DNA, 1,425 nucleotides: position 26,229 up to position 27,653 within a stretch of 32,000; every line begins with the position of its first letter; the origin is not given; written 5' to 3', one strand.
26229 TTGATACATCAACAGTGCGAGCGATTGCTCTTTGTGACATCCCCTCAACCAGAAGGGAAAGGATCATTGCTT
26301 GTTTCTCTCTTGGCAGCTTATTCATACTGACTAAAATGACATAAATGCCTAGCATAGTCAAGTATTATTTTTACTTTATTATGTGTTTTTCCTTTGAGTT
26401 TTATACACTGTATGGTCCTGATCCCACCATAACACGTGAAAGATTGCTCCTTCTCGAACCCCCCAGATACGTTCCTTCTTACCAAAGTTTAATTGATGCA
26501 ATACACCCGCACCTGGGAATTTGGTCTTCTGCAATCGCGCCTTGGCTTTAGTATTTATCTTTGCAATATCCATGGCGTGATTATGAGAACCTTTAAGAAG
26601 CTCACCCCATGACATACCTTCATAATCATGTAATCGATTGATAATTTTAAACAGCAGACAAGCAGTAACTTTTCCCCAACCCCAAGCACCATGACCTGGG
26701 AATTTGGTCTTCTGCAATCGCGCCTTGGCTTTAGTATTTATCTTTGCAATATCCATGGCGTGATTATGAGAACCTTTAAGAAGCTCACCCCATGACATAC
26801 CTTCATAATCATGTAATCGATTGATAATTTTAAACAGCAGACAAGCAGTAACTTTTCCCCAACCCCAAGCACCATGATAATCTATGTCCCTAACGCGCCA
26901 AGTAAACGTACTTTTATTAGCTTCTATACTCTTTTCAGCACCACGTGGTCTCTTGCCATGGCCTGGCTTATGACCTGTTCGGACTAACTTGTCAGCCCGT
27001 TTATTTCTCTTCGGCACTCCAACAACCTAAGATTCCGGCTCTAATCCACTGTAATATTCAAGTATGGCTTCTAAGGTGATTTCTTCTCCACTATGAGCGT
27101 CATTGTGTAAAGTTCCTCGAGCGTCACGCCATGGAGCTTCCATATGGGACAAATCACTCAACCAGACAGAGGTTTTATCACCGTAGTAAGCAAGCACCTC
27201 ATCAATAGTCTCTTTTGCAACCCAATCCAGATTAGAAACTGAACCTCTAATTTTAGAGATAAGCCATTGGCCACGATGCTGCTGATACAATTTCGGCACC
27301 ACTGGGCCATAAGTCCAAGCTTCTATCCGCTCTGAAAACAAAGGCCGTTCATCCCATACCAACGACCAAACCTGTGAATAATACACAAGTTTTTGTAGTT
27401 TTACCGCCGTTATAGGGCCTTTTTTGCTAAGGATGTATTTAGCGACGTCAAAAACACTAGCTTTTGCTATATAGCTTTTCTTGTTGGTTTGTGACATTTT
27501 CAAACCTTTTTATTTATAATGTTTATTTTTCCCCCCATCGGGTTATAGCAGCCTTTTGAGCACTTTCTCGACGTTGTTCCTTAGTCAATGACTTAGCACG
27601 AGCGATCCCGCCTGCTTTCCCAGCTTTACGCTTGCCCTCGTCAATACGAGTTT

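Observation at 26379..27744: Three-gene Panacea (DUF4065) operon with an uncharacterised putative toxin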

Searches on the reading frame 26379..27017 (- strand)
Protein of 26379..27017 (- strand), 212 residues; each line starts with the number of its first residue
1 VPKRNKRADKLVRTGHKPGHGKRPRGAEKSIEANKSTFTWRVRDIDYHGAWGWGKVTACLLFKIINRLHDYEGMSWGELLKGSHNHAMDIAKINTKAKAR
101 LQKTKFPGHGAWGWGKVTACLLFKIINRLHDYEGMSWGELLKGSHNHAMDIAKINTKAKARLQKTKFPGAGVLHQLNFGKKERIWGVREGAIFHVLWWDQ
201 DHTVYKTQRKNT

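Call 3: search_protein_families(library=pfam, proteins=[window:26379-27017:-], max_evalue=1)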
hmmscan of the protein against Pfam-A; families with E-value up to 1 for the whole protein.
window:26379-27017:- (212 aa): 2 families
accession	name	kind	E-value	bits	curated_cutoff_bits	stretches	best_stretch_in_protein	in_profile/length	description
PF22278.2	DUF6958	-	0.0042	17.8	27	1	86-114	37-65/90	Family of unknown function (DUF6958)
PF04996.17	AstB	-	0.14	11.3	27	0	126-175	11-58/443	Succinylarginine dihydrolase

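Call 4: search_protein_families(library=ncbifam, proteins=[window:26379-27017:-], max_evalue=1)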
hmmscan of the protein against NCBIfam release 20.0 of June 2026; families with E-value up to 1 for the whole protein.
window:26379-27017:- (212 aa): 8 families
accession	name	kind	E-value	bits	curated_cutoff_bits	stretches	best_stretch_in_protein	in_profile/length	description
NF046006.1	MAG6450_fam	subfamily_domain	2.7e-05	24.7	40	1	164-206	61-103/103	MAG6450 family protein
NF043083.1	XdhB_XDHase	equivalog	0.00021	20.5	310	2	60-106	165-210/289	xanthine dehydrogenase subunit XdhB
NF007427.0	PRK09971.1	equivalog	0.00032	20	287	2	60-106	165-210/292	xanthine dehydrogenase FAD-binding subunit XdhB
NF010248.0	PRK13695.1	equivalog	0.0095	15.7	156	0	49-109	10-72/180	NTPase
NF047635.1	CPBP_Sphingo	equivalog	0.012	15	225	0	38-67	158-185/237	CPBP family intramembrane glutamic endopeptidase, BDIM_20840 family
NF003591.1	PRK05254.1-4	equivalog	0.019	14.6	237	0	37-79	121-163/208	uracil-DNA glycosylase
NF009789.0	PRK13281.1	subfamily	0.052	12.3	452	0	126-167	12-51/442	N-succinylarginine dihydrolase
NF002357.0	PRK01318.2-4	equivalog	0.084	11.6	479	0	46-81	330-365/532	membrane protein insertase YidC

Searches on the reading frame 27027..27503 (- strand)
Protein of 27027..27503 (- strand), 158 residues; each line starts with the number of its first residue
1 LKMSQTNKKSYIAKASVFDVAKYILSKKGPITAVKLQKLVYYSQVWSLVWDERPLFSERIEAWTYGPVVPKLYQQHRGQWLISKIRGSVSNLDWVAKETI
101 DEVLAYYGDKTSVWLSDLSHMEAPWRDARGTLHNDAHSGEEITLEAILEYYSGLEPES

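Call 3: search_protein_families(library=pfam, proteins=[window:27027-27503:-], max_evalue=1)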
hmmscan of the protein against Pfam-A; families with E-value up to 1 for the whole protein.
window:27027-27503:- (158 aa): 1 family
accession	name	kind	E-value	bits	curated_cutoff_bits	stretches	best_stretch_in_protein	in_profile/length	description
PF13274.11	SocA_Panacea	-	3.4e-16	60.6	25.7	1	36-125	1-112/113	Antitoxin SocA-like, Panacea domain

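Call 4: search_protein_families(library=ncbifam, proteins=[window:27027-27503:-], max_evalue=1)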
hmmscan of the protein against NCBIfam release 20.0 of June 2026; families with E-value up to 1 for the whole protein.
window:27027-27503:- (158 aa): 3 families
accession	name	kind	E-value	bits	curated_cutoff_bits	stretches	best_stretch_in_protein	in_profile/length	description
NF047745.1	SocA_antitoxin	equivalog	3.1e-16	59.5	190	1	27-151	17-155/176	type VI toxin-antitoxin system SocA family antitoxin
NF005750.0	PRK07574.1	equivalog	0.04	13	329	1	72-149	271-344/386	NAD-dependent formate dehydrogenase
NF011116.0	PRK14545.1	equivalog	0.17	12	217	1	20-85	23-89/139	nucleoside-diphosphate kinase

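Call 9: search_protein_families(library=padloc, proteins=[window:27027-27503:-], max_evalue=1)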
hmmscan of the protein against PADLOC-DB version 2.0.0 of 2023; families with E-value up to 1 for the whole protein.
window:27027-27503:- (158 aa): 0 families

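Call 10: search_protein_families(library=phrogs, proteins=[window:27027-27503:-], max_evalue=1)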
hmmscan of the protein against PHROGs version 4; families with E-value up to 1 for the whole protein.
window:27027-27503:- (158 aa): 3 families
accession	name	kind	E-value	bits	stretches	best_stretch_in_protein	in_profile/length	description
phrog_1281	-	unknown function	8.2e-35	121.2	1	14-154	7-153/195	-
phrog_10390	-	unknown function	7.3e-30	105.5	1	12-152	146-292/299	-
phrog_15331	-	unknown function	0.18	12.3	1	72-135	136-199/242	-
